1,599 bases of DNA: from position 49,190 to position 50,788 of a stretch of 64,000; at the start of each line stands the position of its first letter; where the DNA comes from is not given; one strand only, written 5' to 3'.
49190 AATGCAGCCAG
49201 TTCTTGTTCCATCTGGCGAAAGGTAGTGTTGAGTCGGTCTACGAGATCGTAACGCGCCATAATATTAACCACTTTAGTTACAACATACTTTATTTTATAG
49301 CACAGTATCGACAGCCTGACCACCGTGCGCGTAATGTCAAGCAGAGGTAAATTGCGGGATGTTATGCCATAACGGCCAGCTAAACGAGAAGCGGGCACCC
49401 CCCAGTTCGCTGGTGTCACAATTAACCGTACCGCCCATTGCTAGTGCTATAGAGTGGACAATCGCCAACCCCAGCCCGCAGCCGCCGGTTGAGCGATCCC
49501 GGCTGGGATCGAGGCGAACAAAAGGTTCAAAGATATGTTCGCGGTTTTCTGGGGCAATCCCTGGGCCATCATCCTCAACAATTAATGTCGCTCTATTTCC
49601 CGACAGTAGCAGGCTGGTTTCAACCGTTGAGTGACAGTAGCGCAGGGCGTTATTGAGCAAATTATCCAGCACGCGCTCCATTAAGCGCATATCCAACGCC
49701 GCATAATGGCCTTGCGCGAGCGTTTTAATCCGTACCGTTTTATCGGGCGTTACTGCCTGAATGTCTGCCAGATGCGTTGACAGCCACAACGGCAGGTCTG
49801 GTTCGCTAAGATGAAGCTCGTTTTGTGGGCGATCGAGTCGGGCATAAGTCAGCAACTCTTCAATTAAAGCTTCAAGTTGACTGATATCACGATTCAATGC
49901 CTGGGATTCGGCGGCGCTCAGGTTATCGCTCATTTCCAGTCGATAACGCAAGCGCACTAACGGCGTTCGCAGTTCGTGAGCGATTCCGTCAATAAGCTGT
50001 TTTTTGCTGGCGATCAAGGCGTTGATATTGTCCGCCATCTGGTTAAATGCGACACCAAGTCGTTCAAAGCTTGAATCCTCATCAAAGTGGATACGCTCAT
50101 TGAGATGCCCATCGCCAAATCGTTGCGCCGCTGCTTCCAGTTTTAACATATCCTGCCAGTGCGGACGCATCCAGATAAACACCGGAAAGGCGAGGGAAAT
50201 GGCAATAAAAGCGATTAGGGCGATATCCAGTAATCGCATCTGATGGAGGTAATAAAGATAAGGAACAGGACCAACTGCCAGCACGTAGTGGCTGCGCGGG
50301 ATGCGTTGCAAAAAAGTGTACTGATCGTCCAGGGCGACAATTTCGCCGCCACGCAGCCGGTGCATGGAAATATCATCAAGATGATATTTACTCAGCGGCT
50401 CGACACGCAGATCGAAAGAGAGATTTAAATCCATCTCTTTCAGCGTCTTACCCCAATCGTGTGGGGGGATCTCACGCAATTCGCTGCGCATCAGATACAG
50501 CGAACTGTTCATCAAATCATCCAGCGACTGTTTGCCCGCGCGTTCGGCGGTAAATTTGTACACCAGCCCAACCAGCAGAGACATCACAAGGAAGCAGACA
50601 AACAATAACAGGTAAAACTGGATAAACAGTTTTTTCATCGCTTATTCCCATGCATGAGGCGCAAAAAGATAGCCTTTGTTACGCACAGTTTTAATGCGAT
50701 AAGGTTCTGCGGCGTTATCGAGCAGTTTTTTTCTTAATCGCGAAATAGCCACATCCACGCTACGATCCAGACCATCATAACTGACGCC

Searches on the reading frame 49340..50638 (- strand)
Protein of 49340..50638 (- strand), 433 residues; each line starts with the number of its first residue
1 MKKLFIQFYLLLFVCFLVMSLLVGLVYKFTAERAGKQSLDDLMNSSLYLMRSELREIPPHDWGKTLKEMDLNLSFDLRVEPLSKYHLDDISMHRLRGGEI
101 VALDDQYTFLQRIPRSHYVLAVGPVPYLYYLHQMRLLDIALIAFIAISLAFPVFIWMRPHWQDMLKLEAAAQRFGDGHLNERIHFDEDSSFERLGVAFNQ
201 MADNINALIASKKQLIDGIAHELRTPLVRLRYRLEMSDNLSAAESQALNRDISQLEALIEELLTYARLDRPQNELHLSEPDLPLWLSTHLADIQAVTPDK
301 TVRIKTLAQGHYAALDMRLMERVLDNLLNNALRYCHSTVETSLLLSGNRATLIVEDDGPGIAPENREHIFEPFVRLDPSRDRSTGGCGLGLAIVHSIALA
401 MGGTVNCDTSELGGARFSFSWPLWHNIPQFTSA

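Call 56: search_protein_families(library=ncbifam, proteins=[window:49340-50638:-], max_evalue=1e-10)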
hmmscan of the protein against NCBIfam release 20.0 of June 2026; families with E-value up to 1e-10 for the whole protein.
window:49340-50638:- (433 aa): 55 families (the best 25 are shown)
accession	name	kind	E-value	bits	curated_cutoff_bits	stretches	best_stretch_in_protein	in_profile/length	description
NF007898.0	PRK10604.1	equivalog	8.7e-251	832.5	478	1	1-432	1-432/433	two-component system sensor histidine kinase RstB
NF007007.0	PRK09470.1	equivalog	7e-51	173.6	486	1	141-425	172-461/463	envelope stress sensor histidine kinase CpxA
NF007004.0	PRK09467.1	equivalog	3.1e-47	161.4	415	1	140-423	161-436/440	two-component system sensor histidine kinase EnvZ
NF045900.1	HisKinCpxALeg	equivalog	1.4e-43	149.3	800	1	158-414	174-442/451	two-component system sensor histidine kinase CpxA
NF012163.2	BaeS_SmeS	equivalog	6.5e-41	140.7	500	1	136-418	167-453/457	sensor histidine kinase efflux regulator BaeS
NF040691.1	MtrAB_MtrB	equivalog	7.2e-41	140.7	450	1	152-423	204-492/507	MtrAB system histidine kinase MtrB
TIGR01386.1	cztS_silS_copS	subfamily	6.7e-39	134.1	292.55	1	130-421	158-456/457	heavy metal sensor histidine kinase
NF012226.0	AdeS_HK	equivalog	1.9e-36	126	500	1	160-411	84-342/353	two-component sensor histidine kinase AdeS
NF007837.0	PRK10549.1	equivalog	6.8e-32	110.8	603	1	152-426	180-461/466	envelope stress sensor histidine kinase BaeS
NF046044.1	PnpS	equivalog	9.6e-32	110.4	400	1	212-420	170-388/390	two-component system histidine kinase PnpS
TIGR02966.1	phoR_proteo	equivalog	2e-31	109.2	334.2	1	205-419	107-331/333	phosphate regulon sensor histidine kinase PhoR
NF033092.0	HK_WalK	equivalog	1.3e-30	106.6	725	1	211-422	371-593/594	cell wall metabolism sensor histidine kinase WalK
NF007345.0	PRK09835.1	subfamily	8.5e-30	103.7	423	1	127-422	176-479/482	Cu(+)/Ag(+) sensor histidine kinase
NF041735.1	hist_kin_RppB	equivalog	1.1e-27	97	400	1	213-418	217-434/438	two-component system sensor histidine kinase RppB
NF033091.0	HK_VanS_ACDEFG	equivalog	3.4e-27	95.3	400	1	211-410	73-282/293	vancomycin resistance histidine kinase VanS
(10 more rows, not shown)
